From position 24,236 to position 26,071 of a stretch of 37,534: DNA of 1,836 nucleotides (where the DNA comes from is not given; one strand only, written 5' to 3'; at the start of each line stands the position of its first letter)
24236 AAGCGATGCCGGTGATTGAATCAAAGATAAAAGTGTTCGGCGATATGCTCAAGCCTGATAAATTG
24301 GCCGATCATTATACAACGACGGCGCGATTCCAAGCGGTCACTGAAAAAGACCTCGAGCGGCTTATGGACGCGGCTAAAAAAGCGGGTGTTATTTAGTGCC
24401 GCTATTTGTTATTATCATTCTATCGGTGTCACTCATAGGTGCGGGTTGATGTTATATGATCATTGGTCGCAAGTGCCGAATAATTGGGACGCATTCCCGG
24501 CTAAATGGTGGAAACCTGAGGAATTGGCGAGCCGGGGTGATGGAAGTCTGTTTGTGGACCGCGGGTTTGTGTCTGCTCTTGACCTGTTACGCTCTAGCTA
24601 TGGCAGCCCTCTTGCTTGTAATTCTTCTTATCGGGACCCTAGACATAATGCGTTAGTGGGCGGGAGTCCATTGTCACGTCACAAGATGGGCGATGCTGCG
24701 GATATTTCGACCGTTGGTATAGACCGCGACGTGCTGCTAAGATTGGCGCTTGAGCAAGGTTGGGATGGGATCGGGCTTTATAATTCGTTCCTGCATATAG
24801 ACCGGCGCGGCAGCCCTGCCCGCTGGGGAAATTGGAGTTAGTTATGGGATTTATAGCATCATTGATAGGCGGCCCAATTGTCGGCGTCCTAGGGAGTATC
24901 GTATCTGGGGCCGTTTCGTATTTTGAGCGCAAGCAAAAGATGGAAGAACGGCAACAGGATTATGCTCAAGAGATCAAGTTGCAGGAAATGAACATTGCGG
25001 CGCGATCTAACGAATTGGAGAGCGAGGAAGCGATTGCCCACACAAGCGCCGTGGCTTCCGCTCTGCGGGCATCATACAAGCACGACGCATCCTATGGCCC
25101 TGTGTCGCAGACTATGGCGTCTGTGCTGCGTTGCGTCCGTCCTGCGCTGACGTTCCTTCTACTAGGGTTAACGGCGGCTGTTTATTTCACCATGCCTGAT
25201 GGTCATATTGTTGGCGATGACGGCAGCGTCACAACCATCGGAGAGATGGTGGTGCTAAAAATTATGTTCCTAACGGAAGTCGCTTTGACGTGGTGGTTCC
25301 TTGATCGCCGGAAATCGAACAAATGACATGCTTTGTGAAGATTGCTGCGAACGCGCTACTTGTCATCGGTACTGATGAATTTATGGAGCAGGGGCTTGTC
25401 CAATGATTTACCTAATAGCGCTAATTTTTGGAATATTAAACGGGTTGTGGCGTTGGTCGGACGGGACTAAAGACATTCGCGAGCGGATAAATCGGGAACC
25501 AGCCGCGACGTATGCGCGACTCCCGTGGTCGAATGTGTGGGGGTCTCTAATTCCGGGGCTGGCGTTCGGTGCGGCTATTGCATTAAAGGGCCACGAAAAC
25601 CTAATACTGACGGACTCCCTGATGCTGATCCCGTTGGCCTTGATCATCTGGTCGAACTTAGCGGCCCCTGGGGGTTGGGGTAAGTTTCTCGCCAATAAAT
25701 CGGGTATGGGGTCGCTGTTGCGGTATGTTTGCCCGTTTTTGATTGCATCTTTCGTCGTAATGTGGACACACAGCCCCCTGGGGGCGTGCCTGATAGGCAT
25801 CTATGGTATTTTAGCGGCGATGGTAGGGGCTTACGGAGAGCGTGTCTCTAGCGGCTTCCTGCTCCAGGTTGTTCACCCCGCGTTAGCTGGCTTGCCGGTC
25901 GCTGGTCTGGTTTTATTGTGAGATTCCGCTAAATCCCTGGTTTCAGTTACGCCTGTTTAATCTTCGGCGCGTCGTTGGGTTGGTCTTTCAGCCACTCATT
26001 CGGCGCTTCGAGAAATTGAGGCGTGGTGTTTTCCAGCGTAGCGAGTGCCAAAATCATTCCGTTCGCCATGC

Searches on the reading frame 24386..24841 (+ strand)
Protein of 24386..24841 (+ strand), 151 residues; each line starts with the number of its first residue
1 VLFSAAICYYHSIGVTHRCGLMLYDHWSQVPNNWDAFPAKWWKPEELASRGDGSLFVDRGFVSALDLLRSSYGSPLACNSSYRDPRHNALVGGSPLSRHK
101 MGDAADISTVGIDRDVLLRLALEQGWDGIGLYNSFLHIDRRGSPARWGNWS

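Call 85: search_protein_families(library=pfam, proteins=[window:24386-24841:+], max_evalue=0.05)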
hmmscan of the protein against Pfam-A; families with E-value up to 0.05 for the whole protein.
window:24386-24841:+ (151 aa): 2 families
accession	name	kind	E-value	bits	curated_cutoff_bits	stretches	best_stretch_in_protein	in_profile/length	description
PF08291.16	Peptidase_M15_3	-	4.8e-15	56.1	23.2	1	63-139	30-108/108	Peptidase M15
PF05951.18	Peptidase_M15_2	-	0.024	14.8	27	1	76-140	74-147/153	Bacterial protein of unknown function (DUF882)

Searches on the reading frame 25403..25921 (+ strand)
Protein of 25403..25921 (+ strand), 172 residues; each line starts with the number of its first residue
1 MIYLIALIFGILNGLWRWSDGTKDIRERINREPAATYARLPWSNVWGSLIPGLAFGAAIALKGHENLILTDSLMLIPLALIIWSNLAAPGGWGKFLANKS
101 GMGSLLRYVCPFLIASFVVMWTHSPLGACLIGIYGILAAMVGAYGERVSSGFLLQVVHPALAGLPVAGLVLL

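Call 85: search_protein_families(library=pfam, proteins=[window:25403-25921:+], max_evalue=0.05)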
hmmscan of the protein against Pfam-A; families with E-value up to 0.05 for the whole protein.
window:25403-25921:+ (172 aa): 0 families

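Call 92: find_related_loci(query=window:25403-25921:+, collection=viral_contigs, flank=8000)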
Query window:25403-25921:+ (172 aa) in viral_contigs; peptide patterns used: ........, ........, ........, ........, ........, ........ (x = any residue, [..] = any of these).
8 stretches matched a pattern, but none encodes a relative of the query by tblastn (E <= 1e-3).
